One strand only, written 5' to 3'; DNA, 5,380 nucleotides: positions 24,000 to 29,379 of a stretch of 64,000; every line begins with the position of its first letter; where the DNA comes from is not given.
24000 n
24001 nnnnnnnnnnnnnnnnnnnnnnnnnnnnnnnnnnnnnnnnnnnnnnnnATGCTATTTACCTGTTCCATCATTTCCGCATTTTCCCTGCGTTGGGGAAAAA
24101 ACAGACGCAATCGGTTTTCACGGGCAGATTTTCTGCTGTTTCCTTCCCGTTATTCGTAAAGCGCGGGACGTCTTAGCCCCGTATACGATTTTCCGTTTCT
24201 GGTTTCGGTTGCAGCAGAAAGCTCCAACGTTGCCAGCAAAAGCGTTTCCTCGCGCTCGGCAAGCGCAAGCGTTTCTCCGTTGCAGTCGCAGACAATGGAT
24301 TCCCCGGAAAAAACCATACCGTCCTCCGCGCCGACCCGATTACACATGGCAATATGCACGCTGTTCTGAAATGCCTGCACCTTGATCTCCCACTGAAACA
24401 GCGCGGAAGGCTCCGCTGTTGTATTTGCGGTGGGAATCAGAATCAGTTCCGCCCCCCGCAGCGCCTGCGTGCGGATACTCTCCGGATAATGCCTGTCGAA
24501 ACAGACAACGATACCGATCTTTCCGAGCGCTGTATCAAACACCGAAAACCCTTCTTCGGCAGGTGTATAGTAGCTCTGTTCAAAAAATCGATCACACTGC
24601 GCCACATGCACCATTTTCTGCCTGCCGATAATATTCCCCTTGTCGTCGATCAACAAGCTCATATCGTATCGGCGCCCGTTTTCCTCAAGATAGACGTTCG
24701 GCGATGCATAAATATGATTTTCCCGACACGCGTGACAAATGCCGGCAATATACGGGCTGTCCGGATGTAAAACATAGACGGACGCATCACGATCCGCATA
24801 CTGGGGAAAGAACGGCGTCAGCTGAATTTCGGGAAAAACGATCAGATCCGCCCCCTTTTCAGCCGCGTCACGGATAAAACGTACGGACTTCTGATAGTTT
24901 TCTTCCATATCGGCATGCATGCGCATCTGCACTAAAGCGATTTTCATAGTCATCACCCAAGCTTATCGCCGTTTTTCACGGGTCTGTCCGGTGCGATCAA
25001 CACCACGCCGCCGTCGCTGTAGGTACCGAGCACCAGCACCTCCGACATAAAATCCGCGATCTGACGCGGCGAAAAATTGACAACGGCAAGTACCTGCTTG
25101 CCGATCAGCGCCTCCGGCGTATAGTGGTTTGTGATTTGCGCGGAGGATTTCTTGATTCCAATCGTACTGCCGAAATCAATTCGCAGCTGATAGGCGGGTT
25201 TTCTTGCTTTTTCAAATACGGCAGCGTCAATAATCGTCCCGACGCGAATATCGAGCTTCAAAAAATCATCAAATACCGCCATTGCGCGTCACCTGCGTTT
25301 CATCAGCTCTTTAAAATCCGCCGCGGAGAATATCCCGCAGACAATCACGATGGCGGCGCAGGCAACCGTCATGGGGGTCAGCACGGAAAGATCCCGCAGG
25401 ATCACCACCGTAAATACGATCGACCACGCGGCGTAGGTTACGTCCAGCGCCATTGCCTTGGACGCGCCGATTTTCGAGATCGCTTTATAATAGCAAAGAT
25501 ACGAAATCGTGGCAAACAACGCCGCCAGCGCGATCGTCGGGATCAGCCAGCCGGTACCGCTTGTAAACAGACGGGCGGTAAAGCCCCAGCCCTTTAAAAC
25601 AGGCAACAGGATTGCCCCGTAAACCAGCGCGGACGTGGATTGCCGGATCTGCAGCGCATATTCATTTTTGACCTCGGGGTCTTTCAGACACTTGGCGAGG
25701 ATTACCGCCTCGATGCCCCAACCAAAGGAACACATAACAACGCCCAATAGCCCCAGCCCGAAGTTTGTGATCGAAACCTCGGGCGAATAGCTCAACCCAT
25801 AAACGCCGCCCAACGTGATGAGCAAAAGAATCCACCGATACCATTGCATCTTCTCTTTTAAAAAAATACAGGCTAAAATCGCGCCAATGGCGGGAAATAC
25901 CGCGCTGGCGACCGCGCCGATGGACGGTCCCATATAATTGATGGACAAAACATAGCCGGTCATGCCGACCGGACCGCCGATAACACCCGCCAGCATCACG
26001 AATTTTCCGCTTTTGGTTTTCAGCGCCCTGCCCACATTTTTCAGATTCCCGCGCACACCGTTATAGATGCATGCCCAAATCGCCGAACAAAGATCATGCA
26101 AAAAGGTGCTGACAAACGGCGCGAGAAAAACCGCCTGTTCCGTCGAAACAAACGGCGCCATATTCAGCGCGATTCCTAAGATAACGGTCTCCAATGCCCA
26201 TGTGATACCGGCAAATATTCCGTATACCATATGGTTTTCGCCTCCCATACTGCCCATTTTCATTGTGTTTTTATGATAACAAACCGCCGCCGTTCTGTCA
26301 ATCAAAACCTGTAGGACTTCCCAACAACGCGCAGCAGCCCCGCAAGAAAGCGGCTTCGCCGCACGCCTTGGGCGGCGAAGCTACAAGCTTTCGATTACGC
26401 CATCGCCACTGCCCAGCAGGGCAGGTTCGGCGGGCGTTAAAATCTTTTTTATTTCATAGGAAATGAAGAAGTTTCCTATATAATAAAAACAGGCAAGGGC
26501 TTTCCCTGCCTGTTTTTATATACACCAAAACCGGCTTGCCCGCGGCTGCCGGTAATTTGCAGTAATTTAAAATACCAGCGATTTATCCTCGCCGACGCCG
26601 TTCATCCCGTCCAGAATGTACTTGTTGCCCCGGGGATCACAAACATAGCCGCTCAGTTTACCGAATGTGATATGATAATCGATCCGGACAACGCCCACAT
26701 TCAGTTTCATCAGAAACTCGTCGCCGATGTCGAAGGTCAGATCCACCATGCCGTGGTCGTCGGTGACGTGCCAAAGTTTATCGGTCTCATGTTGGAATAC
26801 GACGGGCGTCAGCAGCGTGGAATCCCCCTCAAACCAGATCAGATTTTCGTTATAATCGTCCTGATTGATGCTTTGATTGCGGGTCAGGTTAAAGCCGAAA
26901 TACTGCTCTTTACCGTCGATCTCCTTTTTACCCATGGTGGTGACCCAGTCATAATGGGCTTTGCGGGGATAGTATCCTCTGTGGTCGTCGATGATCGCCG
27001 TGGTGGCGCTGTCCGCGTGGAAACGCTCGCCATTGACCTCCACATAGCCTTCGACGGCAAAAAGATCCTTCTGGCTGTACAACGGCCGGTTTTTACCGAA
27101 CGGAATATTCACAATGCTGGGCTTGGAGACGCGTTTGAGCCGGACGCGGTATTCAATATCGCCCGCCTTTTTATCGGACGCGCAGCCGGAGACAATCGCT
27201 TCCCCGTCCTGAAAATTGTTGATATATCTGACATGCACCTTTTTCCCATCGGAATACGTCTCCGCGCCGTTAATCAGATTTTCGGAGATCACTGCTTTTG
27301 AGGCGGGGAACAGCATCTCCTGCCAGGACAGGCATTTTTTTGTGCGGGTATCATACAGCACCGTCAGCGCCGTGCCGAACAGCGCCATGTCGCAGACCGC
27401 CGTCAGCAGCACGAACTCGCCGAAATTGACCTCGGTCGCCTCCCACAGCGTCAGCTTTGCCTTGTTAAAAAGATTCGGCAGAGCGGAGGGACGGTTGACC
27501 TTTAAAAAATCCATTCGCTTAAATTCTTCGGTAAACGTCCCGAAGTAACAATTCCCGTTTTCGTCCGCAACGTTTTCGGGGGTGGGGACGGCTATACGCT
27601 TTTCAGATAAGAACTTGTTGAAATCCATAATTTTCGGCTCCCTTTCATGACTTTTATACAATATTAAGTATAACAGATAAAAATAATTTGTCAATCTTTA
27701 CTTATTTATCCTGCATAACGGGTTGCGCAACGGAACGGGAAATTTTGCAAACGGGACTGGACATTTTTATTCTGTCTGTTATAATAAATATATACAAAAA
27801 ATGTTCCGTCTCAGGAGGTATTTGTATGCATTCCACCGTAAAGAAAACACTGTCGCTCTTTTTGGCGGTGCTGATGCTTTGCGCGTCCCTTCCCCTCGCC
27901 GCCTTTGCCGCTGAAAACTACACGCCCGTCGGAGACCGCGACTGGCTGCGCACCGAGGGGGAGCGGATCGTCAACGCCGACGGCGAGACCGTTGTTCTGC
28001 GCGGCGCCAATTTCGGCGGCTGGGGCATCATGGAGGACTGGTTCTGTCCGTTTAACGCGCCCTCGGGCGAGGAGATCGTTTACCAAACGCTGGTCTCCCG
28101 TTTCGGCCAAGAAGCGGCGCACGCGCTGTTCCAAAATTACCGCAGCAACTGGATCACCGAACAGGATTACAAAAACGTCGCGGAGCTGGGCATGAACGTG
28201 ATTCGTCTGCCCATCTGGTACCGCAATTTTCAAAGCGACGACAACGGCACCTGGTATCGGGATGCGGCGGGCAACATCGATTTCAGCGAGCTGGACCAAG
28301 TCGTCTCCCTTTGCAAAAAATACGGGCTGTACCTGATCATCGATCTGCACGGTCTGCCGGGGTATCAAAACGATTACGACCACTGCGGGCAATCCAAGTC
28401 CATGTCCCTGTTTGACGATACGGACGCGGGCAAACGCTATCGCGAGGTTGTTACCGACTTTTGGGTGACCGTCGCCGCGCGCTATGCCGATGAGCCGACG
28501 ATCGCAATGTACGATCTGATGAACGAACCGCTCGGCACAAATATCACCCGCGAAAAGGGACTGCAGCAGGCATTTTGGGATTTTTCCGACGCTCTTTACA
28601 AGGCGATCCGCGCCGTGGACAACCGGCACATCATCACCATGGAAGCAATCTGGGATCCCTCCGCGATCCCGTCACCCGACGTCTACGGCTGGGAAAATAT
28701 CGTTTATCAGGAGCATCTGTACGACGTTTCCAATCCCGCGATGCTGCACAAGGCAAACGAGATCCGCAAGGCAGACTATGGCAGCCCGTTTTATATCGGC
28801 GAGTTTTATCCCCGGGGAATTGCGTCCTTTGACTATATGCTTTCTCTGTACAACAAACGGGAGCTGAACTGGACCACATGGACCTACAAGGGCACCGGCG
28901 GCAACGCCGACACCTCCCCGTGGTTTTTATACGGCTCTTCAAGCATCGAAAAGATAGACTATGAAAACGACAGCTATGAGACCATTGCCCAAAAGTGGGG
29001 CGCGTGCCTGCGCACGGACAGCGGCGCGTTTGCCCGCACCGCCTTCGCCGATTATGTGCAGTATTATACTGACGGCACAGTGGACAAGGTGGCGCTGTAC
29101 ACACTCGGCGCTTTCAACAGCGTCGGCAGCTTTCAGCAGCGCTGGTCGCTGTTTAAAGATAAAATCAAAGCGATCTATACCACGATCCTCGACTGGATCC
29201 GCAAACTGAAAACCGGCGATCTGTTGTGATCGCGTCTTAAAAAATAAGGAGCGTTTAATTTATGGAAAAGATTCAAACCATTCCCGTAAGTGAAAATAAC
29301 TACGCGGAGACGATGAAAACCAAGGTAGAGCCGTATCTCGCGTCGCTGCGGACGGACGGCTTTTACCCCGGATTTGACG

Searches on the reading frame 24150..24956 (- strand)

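Call 9: search_protein_families(library=pfam, proteins=[window:24150-24956:-], max_evalue=0.01)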
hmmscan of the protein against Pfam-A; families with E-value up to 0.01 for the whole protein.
window:24150-24956:- (268 aa): 1 family
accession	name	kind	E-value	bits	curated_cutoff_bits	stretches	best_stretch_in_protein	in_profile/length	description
PF00795.27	CN_hydrolase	-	8.5e-45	153.5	23.2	1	5-253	1-255/256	Carbon-nitrogen hydrolase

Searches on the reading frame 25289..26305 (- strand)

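Call 9: search_protein_families(library=pfam, proteins=[window:25289-26305:-], max_evalue=0.01)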
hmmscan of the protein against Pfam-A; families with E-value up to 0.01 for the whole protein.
window:25289-26305:- (338 aa): 1 family
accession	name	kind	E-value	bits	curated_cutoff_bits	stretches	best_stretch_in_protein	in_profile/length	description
PF00892.27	EamA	-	3.9e-16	60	28.2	2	27-172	5-134/135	EamA-like transporter family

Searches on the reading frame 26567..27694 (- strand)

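Call 9: search_protein_families(library=pfam, proteins=[window:26567-27694:-], max_evalue=0.01)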
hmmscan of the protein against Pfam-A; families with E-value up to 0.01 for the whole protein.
window:26567-27694:- (375 aa): 1 family
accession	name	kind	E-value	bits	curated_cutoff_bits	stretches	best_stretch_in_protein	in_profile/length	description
PF10974.15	DUF2804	-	1.9e-30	106.6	26.9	1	36-371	4-335/339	Domain of unknown function (DUF2804)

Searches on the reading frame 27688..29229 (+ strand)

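Call 9: search_protein_families(library=pfam, proteins=[window:27688-29229:+], max_evalue=0.01)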
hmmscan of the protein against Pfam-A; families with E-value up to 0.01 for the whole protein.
window:27688-29229:+ (513 aa): 3 families
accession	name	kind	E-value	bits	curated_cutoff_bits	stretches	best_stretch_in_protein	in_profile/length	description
PF00150.24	Cellulase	-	8e-25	88.3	23.5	1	151-400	13-268/272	Cellulase (glycosyl hydrolase family 5)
PF02449.21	Glyco_hydro_42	-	2.2e-05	24.5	21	1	249-315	106-173/376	Beta-galactosidase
PF02836.23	Glyco_hydro_2_C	-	0.001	18.7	21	1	203-321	62-163/302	Glycosyl hydrolases family 2, TIM barrel domain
